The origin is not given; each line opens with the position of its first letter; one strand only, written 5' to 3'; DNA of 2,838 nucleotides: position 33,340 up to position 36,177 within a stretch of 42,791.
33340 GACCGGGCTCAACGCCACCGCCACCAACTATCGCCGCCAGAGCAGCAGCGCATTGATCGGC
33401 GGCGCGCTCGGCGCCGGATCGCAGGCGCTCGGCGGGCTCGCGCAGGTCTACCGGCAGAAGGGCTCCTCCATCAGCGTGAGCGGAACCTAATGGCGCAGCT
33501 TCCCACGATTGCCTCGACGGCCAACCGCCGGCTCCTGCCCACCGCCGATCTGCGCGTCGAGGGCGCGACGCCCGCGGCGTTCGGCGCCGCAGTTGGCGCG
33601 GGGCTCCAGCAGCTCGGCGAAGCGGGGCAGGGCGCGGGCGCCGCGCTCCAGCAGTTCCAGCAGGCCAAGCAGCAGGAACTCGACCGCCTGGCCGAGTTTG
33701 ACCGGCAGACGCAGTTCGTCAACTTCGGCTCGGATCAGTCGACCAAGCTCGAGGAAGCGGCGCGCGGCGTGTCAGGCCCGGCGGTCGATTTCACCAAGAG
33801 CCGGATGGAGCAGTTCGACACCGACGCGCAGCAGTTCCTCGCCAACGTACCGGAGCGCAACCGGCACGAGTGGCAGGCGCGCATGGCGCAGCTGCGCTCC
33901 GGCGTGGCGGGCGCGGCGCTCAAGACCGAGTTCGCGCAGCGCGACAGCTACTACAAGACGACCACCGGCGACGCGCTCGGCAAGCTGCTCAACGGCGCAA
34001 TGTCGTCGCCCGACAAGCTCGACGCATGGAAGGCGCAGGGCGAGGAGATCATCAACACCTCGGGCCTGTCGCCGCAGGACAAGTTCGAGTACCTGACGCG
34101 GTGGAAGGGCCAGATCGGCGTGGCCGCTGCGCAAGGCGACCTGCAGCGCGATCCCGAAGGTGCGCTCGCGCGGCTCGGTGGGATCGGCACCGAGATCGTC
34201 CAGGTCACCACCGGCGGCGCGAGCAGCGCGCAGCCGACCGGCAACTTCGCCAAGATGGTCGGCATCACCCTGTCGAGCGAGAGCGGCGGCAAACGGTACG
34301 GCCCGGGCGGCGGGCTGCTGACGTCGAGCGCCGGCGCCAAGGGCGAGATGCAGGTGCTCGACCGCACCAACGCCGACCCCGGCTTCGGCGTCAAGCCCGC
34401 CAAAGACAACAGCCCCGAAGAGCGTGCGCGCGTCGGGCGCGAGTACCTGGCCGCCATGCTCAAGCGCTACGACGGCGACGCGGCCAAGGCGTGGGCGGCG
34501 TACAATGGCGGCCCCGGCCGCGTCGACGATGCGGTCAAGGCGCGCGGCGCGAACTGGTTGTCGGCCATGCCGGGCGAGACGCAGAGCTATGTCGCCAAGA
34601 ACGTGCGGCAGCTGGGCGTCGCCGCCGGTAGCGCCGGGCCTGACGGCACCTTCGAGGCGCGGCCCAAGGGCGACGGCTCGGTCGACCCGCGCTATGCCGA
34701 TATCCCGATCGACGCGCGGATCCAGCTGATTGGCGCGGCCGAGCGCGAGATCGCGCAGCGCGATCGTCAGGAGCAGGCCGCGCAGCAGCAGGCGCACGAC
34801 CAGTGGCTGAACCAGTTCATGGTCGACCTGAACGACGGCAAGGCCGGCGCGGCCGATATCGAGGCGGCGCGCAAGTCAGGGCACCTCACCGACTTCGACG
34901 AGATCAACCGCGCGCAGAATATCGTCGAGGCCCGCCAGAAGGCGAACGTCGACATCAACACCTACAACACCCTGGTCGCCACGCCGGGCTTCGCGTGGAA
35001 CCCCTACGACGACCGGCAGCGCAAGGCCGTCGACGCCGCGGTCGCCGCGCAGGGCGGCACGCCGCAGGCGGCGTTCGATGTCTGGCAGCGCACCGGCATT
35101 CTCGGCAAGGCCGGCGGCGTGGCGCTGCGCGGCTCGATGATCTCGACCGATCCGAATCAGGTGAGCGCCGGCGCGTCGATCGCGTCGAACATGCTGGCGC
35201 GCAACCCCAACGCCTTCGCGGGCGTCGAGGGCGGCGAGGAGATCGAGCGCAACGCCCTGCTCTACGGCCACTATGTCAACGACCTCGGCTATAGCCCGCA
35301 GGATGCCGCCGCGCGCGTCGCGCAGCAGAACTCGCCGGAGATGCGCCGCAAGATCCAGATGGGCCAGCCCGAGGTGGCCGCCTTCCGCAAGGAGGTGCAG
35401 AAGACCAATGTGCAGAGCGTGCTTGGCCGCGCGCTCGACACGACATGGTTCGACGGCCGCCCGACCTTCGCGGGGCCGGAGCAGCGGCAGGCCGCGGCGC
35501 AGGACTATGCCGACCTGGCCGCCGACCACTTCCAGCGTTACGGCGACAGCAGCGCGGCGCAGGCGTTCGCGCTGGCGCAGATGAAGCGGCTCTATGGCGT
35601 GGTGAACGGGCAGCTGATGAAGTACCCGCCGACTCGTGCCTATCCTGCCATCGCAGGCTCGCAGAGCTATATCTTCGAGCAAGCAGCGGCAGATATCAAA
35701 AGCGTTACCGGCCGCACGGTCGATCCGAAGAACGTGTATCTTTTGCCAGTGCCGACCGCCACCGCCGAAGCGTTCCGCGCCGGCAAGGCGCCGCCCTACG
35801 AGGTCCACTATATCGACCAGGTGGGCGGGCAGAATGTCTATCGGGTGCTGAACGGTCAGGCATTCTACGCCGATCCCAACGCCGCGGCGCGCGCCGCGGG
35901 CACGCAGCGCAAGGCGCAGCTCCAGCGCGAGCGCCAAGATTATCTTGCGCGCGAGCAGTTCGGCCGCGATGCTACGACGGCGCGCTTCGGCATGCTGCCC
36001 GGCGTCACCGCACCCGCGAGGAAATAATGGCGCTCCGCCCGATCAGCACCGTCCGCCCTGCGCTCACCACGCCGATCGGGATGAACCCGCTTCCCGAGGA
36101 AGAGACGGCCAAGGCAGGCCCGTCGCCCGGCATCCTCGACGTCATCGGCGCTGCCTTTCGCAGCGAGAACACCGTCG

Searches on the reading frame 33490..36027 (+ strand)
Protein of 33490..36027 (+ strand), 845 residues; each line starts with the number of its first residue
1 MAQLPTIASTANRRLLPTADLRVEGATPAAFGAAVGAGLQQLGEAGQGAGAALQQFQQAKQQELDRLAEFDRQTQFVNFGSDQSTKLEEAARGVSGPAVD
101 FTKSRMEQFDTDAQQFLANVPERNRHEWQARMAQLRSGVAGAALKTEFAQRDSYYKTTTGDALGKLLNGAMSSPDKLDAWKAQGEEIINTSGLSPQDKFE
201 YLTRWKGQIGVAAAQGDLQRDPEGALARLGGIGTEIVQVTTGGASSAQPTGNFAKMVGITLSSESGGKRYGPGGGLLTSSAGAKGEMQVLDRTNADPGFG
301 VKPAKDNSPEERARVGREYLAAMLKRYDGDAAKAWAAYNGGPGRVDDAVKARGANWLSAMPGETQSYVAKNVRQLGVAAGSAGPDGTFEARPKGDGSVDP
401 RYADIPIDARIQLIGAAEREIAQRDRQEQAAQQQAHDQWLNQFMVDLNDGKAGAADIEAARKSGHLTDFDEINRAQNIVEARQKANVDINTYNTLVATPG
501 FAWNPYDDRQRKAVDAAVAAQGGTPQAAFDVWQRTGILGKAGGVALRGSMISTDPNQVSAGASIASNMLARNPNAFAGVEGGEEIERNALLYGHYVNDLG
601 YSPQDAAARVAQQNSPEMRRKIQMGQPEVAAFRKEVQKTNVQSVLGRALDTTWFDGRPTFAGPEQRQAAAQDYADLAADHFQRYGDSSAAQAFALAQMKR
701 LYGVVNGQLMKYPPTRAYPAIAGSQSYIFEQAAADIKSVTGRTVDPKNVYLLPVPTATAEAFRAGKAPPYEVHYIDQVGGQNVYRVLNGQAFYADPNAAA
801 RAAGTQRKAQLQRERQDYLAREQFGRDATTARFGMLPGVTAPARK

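Call 22: search_protein_families(library=phrogs, proteins=[window:33490-36027:+], max_evalue=0.001)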
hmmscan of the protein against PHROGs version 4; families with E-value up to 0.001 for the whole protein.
window:33490-36027:+ (845 aa): 5 families
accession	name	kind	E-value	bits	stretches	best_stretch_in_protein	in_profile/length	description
phrog_19855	-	head and packaging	5.3e-35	121.3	1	257-381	1074-1196/1257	virion structural protein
phrog_669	-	lysis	6.1e-15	54.7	1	278-449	954-1128/1946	endolysin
phrog_2013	-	tail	1.1e-11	45.3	1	52-370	264-584/657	lytic tail protein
phrog_28504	-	tail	2.1e-11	44.3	1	278-378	266-363/597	lytic tail fiber protein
phrog_14342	-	tail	4.8e-10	40.5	1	277-370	173-267/272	lytic tail fiber protein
